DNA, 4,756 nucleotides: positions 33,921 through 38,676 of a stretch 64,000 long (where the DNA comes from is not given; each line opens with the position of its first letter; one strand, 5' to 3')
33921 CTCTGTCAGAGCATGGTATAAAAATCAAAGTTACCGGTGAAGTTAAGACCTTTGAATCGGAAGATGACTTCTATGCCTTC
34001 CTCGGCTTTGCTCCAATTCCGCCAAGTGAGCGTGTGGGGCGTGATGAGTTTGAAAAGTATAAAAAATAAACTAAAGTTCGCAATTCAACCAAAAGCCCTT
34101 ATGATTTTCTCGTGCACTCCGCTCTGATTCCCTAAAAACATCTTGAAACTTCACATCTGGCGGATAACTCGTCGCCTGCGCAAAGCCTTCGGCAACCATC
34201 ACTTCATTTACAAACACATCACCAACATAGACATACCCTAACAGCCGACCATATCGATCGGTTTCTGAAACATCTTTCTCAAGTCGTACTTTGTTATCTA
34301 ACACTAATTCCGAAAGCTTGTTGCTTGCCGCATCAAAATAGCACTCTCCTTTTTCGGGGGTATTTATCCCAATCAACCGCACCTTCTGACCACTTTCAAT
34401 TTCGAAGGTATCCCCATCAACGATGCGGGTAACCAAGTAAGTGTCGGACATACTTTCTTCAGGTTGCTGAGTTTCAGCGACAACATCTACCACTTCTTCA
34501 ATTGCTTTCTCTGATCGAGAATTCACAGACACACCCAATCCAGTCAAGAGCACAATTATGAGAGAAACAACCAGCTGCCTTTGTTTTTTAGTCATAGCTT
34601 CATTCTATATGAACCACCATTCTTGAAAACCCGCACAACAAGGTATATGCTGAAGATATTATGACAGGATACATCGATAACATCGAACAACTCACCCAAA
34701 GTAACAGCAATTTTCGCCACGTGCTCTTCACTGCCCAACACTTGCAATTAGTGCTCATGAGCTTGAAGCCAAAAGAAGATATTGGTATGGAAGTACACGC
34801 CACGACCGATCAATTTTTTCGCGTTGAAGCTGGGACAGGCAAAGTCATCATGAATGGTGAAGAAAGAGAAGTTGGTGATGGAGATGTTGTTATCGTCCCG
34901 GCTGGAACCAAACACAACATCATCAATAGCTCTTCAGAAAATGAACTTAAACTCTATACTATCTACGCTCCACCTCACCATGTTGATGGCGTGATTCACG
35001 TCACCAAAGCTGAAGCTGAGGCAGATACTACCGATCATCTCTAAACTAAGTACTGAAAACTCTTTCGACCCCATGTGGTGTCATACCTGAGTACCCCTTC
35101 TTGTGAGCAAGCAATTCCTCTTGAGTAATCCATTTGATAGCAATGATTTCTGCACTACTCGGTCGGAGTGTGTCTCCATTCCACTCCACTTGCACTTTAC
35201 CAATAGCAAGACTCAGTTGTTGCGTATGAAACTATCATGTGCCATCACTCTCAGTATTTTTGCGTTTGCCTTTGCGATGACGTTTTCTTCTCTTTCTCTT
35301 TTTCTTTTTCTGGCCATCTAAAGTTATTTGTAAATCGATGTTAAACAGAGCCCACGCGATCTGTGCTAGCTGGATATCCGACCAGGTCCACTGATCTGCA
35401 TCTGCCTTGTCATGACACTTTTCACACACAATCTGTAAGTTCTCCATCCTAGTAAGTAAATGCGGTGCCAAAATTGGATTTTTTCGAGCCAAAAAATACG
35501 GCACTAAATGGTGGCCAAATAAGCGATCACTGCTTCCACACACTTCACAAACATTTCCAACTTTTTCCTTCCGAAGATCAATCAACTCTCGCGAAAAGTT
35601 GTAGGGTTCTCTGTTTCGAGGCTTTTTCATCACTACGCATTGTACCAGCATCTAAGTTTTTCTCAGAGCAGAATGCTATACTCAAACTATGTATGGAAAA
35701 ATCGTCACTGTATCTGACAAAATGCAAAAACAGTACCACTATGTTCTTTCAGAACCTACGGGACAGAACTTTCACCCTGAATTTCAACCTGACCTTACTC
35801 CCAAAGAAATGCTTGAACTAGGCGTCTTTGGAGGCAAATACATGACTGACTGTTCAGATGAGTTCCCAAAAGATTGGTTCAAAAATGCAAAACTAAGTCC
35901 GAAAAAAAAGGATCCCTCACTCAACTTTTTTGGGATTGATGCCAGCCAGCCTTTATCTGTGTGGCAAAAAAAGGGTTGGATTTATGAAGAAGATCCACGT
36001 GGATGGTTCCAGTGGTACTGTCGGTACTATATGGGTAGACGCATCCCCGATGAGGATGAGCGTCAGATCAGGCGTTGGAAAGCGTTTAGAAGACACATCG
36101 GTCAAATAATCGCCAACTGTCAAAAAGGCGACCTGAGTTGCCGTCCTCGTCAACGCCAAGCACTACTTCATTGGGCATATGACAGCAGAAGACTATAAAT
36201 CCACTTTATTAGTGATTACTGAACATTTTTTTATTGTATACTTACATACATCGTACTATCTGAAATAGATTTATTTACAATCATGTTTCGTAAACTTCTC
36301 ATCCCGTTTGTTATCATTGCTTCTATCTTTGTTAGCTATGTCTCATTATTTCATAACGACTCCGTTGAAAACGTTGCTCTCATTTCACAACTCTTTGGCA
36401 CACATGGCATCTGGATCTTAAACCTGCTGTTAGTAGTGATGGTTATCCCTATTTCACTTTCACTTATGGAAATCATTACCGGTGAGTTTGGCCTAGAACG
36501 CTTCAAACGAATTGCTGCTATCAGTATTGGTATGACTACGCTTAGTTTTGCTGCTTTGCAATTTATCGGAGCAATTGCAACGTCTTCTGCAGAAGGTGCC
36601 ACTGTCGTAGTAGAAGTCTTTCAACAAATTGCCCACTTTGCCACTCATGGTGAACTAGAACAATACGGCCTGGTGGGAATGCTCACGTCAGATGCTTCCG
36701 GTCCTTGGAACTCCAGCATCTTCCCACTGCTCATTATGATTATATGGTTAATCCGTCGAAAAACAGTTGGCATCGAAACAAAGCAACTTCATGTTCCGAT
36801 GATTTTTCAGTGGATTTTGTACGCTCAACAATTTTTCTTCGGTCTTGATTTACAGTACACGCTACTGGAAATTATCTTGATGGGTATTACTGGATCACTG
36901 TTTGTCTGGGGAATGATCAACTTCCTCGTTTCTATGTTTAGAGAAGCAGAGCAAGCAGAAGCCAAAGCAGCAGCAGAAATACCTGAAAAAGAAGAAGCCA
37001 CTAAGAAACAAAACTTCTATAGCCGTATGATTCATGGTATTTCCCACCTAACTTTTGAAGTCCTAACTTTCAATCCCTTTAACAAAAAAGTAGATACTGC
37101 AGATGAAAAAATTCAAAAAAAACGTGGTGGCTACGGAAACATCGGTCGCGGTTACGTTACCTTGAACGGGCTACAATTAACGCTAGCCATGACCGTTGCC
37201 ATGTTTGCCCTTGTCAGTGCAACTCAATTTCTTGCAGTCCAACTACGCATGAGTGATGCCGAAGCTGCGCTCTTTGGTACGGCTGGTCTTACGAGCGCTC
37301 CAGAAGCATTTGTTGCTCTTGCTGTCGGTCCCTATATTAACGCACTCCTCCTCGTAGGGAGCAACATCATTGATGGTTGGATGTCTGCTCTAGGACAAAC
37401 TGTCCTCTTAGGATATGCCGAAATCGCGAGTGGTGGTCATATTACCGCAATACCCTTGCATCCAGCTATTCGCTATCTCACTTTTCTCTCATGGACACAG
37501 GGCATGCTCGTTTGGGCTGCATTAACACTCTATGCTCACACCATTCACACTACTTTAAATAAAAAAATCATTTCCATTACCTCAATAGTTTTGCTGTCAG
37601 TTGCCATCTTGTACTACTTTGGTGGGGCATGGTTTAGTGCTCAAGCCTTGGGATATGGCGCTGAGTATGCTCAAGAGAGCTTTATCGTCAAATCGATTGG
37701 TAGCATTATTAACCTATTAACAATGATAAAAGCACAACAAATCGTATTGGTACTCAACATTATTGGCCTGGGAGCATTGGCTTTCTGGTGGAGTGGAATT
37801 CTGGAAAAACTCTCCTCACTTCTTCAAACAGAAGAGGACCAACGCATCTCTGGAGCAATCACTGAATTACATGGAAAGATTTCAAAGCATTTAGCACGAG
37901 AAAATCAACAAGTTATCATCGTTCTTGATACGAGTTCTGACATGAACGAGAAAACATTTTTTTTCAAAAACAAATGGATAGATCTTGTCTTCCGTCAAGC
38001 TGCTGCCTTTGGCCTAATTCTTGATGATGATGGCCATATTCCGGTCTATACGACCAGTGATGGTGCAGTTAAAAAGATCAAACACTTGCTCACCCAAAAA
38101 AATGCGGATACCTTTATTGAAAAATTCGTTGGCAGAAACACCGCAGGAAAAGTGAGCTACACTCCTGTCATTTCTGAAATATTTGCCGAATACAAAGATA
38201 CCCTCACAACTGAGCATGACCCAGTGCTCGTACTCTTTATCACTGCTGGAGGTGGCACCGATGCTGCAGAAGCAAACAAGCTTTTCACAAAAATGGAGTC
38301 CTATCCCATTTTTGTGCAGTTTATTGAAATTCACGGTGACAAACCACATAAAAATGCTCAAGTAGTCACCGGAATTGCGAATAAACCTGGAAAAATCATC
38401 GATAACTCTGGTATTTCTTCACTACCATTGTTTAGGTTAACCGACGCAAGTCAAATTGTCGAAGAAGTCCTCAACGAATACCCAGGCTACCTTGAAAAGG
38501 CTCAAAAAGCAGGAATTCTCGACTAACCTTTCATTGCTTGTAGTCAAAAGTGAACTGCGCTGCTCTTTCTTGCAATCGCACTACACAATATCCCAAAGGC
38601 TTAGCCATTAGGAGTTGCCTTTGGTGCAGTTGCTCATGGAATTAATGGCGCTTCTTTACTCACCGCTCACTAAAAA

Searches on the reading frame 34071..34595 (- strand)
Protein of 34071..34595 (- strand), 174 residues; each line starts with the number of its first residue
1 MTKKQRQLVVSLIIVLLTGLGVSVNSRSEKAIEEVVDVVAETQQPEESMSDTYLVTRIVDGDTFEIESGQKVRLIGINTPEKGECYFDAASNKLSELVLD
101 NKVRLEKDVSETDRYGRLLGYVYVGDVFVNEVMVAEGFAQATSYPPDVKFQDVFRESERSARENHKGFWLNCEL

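Call 67: search_protein_families(library=pfam, proteins=[window:34071-34595:-], max_evalue=0.000001)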
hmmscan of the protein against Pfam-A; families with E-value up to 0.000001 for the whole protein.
window:34071-34595:- (174 aa): 1 family
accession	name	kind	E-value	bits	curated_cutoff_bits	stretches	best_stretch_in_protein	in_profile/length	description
PF00565.23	SNase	-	3.4e-20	72.9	21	1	71-169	1-105/107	Staphylococcal nuclease homologue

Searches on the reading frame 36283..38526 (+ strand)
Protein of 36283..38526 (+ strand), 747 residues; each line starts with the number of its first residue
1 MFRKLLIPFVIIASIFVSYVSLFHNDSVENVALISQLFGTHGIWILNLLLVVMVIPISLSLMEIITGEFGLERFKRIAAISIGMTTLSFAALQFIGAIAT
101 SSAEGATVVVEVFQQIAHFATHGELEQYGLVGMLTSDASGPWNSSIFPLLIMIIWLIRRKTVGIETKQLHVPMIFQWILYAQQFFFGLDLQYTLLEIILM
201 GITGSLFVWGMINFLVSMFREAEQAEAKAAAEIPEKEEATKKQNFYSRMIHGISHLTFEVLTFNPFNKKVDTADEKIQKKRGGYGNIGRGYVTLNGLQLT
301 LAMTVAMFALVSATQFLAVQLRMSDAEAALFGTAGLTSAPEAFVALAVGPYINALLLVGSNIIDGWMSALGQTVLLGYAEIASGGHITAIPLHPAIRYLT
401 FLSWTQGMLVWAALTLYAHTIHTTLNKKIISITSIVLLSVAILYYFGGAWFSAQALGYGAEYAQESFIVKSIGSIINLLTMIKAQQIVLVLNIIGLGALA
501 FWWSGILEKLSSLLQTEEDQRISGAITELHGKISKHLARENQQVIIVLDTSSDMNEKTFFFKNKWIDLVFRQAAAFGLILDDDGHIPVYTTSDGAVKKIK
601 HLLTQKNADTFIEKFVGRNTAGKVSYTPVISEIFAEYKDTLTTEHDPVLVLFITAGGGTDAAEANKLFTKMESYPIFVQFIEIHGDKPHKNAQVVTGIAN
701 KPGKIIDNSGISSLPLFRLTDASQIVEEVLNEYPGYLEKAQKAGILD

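Call 68: search_protein_families(library=pfam, proteins=[window:36283-38526:+], max_evalue=0.000001)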
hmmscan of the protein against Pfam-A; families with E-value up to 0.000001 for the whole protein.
window:36283-38526:+ (747 aa): 1 family
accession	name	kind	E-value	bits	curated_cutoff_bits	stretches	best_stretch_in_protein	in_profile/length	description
PF10138.15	vWA-TerF-like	-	1.9e-23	84.2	29.4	1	543-746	3-200/200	vWA found in TerF C terminus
